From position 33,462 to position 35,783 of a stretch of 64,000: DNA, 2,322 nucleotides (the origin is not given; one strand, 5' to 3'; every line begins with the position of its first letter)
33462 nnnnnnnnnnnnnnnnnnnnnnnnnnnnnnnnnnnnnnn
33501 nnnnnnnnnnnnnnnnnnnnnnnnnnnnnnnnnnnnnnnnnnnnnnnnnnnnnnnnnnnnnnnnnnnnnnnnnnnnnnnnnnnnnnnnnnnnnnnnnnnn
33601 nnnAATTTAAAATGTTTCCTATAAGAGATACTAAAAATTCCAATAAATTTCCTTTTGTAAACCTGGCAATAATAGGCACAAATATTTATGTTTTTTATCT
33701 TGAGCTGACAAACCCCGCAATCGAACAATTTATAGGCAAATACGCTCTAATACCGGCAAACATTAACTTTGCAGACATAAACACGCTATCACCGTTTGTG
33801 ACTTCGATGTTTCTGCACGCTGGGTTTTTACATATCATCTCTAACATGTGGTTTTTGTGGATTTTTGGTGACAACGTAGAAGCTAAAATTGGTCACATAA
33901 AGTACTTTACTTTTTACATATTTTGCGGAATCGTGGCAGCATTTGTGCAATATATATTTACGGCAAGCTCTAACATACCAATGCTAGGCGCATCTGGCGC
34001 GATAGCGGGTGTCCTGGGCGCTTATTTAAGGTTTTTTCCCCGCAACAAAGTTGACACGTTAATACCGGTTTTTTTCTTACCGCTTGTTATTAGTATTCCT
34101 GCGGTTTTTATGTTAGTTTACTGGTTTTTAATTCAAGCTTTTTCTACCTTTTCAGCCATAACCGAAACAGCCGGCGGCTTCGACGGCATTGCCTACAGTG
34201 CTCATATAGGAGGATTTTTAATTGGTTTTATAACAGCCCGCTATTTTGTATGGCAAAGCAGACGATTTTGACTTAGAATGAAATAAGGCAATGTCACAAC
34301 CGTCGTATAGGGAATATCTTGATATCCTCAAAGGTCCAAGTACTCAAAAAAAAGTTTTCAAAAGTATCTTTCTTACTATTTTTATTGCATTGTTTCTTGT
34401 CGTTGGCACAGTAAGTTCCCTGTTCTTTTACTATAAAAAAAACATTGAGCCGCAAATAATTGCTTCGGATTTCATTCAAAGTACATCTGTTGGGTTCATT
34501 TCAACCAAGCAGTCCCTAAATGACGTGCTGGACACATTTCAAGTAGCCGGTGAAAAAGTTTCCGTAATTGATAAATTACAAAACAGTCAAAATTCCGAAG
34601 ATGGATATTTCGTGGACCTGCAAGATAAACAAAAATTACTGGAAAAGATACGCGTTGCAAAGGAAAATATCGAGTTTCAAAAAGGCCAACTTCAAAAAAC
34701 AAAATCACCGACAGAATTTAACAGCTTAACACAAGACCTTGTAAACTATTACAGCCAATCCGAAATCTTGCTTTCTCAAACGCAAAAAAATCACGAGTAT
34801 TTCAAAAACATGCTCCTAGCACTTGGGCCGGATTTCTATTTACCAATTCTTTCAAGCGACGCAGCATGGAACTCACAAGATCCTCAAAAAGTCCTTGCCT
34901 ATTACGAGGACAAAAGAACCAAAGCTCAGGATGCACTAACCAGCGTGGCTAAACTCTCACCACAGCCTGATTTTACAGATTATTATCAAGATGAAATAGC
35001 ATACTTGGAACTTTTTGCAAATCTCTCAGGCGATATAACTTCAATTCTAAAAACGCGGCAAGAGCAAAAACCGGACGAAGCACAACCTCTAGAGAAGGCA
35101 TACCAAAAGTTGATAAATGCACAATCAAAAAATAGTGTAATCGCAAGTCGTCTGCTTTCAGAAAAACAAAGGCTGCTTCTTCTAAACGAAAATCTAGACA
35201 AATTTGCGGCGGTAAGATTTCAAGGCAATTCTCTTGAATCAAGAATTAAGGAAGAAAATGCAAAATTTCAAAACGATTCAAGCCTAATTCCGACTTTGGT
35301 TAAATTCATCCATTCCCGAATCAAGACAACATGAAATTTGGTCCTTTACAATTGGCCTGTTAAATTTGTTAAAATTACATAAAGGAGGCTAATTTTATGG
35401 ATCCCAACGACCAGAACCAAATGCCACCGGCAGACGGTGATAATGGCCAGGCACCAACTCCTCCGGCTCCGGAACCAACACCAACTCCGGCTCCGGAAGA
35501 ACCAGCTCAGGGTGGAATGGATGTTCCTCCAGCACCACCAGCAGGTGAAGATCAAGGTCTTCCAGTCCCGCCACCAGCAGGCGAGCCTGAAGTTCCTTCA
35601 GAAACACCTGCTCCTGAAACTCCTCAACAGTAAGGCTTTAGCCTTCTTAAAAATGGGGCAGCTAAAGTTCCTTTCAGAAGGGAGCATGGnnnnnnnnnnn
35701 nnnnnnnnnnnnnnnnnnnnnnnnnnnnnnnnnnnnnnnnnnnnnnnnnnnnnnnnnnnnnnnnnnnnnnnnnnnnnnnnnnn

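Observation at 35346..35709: Acidic Pro/Ala/Glu/Thr-rich 78-aa gene with the strongest Shine-Dalgarno in the window and a local GC spike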

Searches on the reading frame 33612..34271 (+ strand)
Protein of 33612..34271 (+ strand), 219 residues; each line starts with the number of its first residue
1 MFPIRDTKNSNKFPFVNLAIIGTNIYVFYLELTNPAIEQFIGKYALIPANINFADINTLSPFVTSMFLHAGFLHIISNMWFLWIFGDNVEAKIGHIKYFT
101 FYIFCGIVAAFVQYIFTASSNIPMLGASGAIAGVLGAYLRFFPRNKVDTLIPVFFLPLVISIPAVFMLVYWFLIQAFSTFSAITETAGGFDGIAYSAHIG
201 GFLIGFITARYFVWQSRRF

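Call 8: search_protein_families(library=pfam, proteins=[window:33612-34271:+], max_evalue=0.1)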
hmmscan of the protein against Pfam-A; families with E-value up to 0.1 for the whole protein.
window:33612-34271:+ (219 aa): 1 family
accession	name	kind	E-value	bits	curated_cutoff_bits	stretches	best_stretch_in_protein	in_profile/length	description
PF01694.28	Rhomboid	-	1.5e-34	119.7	22.6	1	60-213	5-141/143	Rhomboid domain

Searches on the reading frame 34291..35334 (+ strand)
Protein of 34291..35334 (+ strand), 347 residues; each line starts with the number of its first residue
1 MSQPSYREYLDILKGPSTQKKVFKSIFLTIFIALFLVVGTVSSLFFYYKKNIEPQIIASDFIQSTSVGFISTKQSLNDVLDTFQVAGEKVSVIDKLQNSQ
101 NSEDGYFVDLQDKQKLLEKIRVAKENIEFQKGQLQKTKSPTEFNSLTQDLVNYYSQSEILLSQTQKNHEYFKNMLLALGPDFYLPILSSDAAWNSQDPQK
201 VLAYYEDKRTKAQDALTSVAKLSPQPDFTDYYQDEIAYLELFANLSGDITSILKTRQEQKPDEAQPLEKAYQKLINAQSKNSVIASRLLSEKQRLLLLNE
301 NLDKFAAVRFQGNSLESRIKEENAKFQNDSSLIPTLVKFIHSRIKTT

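Call 8: search_protein_families(library=pfam, proteins=[window:34291-35334:+], max_evalue=0.1)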
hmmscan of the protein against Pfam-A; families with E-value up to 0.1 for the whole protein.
window:34291-35334:+ (347 aa): 0 families

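Call 36: search_protein_families(library=ncbifam, proteins=[window:34291-35331:+], max_evalue=1)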
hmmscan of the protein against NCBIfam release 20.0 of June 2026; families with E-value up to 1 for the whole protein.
window:34291-35331:+ (347 aa): 0 families

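Call 50: find_homologous_proteins(query=window:34291-35331:+, max_evalue=0.001)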
Query window:34291-35331:+ (347 aa): 14 proteins with E <= 0.001 among 2142 candidates.
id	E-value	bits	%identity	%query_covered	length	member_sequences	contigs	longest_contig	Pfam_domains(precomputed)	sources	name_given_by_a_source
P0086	1.4e-216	735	100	100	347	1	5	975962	-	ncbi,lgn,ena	-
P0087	3.2e-149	514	69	99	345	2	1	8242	-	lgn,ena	-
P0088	7.5e-146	503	67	99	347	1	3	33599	-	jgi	-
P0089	5.0e-128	445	60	99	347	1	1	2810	-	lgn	-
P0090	1.7e-125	436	58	100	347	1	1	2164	-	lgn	-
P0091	8.4e-125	434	58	100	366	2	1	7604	-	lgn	-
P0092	1.1e-124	434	58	99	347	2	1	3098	-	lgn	-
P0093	8.8e-124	431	58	100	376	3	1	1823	-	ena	-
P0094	2.7e-123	429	58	99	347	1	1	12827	-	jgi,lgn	jgi:hypothetical protein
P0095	1.3e-121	424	56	100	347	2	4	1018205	-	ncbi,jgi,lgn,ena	-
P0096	5.6e-121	422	57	100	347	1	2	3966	-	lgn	-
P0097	1.8e-120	420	56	99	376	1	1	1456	-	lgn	-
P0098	2.1e-120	420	55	99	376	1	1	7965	-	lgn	-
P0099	1.4e-119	417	55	100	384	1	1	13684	-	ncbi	-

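Call 58: predict_structure(alignment_id=A4)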
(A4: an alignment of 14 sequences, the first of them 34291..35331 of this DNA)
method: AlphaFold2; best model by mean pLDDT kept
length: 347 residues; sequences in the alignment: 14
mean_pLDDT: 76.0   pTM: 0.65
mean pLDDT of the five models: 76.0, 75.5, 74.4, 73.5, 69.2
residues with pLDDT >= 90: 39; 70-90: 208; 50-70: 80; < 50: 20
segments of 3 or more residues with pLDDT < 50: 329-334, 345-347
pLDDT, mean of each block of 10 residues (from residue 1): 57 58 72 78 73 68 78 83 66 51 69 83 88 78 84 88 85 87 73 79 89 94 88 93 91 68 71 87 83 67 75 86 66 50 46
secondary structure, 60 per line:
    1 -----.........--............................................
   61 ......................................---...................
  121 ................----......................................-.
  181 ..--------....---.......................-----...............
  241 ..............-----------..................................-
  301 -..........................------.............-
elements in order: H6-14 H17-98 H102-136 H141-178 H191-194 H198-220 H226-254 H266-299 H302-327 H334-346

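Call 68: search_protein_families(library=phrogs, proteins=[window:34291-35331:+], max_evalue=0.1)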
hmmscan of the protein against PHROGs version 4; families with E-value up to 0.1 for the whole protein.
window:34291-35331:+ (347 aa): 0 families

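Call 69: search_protein_families(library=padloc, proteins=[window:34291-35331:+], max_evalue=0.1)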
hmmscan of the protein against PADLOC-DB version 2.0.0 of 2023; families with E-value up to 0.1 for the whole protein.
window:34291-35331:+ (347 aa): 0 families

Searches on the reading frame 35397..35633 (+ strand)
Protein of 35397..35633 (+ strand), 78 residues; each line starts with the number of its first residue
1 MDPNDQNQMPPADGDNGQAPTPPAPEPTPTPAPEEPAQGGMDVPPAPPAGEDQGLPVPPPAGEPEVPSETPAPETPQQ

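Call 8: search_protein_families(library=pfam, proteins=[window:35397-35633:+], max_evalue=0.1)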
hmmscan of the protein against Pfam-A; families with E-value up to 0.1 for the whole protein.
window:35397-35633:+ (78 aa): 0 families

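Call 10: find_homologous_proteins(query=window:35397-35630:+, max_evalue=0.01)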
Query window:35397-35630:+ (78 aa): 2 proteins with E <= 0.01 among 50 candidates.
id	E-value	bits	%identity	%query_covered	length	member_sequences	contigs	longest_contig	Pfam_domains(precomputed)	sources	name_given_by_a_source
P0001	2.2e-8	52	55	81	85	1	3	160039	-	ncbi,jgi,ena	-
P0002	3.4e-6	45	61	81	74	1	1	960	-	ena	-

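Call 11: find_encoding_contigs(protein=window:35397-35630:+, flank=8000)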
Protein window:35397-35630:+ (78 aa): 7 contigs read that carry it; 2 places shown.
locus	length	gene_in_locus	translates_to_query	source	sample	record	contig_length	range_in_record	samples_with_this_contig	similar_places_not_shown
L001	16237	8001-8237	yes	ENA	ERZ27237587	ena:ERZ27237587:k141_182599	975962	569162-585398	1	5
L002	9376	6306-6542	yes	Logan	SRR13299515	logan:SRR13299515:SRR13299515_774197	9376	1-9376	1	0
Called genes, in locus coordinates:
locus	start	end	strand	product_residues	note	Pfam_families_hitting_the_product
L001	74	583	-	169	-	-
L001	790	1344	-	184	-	-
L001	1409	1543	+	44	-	-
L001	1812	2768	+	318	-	PF02674:Colicin_V, PF00188:CAP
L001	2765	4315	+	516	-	PF13231:PMT_2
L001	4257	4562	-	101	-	-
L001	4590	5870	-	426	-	PF00817:IMS, PF21999:IMS_HHH_1 (weak), PF11799:IMS_C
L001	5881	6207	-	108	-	-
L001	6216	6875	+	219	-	PF01694:Rhomboid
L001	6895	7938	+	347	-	-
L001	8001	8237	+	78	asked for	-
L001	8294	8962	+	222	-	-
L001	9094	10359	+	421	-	PF01336:tRNA_anti-codon (faint), PF13742:tRNA_anti_2, PF02601:Exonuc_VII_L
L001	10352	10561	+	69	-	PF02609:Exonuc_VII_S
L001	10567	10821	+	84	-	PF03144:GTP_EFTU_D2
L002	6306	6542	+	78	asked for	-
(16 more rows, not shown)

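Call 13: find_encoding_contigs(protein=P0001, flank=8000)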
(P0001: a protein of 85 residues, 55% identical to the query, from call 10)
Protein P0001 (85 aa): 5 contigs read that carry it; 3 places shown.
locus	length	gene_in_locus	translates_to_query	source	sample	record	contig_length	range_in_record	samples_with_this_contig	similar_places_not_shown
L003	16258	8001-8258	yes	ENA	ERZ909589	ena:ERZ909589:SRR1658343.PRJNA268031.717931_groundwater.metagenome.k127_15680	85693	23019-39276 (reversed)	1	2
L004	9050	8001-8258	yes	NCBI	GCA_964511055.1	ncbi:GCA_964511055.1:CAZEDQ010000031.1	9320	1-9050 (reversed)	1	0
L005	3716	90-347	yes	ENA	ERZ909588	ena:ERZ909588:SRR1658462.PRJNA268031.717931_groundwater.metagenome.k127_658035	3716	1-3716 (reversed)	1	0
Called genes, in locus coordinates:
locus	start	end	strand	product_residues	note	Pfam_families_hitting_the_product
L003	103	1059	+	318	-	PF02674:Colicin_V, PF00188:CAP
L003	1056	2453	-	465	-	PF06202:GDE_C, PF22422:MGH1-like_GH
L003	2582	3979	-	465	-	-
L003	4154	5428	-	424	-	PF00817:IMS, PF11799:IMS_C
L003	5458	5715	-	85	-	-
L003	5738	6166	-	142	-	PF05635:23S_rRNA_IVP, PF22296:bAvd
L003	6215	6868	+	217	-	PF01694:Rhomboid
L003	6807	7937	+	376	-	-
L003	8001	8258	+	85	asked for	-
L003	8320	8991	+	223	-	-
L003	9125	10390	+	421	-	PF13742:tRNA_anti_2, PF02601:Exonuc_VII_L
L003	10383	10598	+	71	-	PF02609:Exonuc_VII_S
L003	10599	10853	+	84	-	PF03144:GTP_EFTU_D2 (weak)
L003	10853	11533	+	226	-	-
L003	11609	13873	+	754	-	PF01326:PPDK_N, PF00391:PEP-utilizers, PF02896:PEP-utilizers_C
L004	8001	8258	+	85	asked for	-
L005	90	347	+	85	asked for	-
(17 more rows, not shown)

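Call 14: find_encoding_contigs(protein=P0002, flank=8000)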
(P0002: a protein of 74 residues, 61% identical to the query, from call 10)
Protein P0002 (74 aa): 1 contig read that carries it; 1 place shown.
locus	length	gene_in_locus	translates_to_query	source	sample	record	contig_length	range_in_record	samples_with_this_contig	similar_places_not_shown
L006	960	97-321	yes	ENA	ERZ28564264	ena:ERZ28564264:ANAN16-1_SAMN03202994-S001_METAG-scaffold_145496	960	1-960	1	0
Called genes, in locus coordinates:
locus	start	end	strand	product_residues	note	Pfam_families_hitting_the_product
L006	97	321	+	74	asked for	-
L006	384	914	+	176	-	-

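Call 29: search_protein_representatives(alignment_id=A2)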
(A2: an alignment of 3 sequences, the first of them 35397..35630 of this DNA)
Query: 3 sequences, 71 profile positions. Proteins with E-value up to 0.001 (for the whole library): 1; up to 1e-10: 1; up to 1e-30: 0. The best 1 are listed.
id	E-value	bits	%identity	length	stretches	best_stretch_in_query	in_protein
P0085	1.8e-23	98.8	-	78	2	23-71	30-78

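Call 36: search_protein_families(library=ncbifam, proteins=[window:35397-35630:+], max_evalue=1)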
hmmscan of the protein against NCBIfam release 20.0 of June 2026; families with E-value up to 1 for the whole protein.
window:35397-35630:+ (78 aa): 0 families

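Call 67: search_solved_structures(query=window:35397-35630:+, max_evalue=10)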
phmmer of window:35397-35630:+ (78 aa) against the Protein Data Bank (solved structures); distinct sequences matched with E-value up to 10: 0.

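Call 68: search_protein_families(library=phrogs, proteins=[window:35397-35630:+], max_evalue=0.1)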
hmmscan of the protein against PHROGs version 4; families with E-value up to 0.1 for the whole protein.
window:35397-35630:+ (78 aa): 0 families

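Call 69: search_protein_families(library=padloc, proteins=[window:35397-35630:+], max_evalue=0.1)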
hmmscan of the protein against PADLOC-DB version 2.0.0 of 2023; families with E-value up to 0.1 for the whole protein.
window:35397-35630:+ (78 aa): 0 families
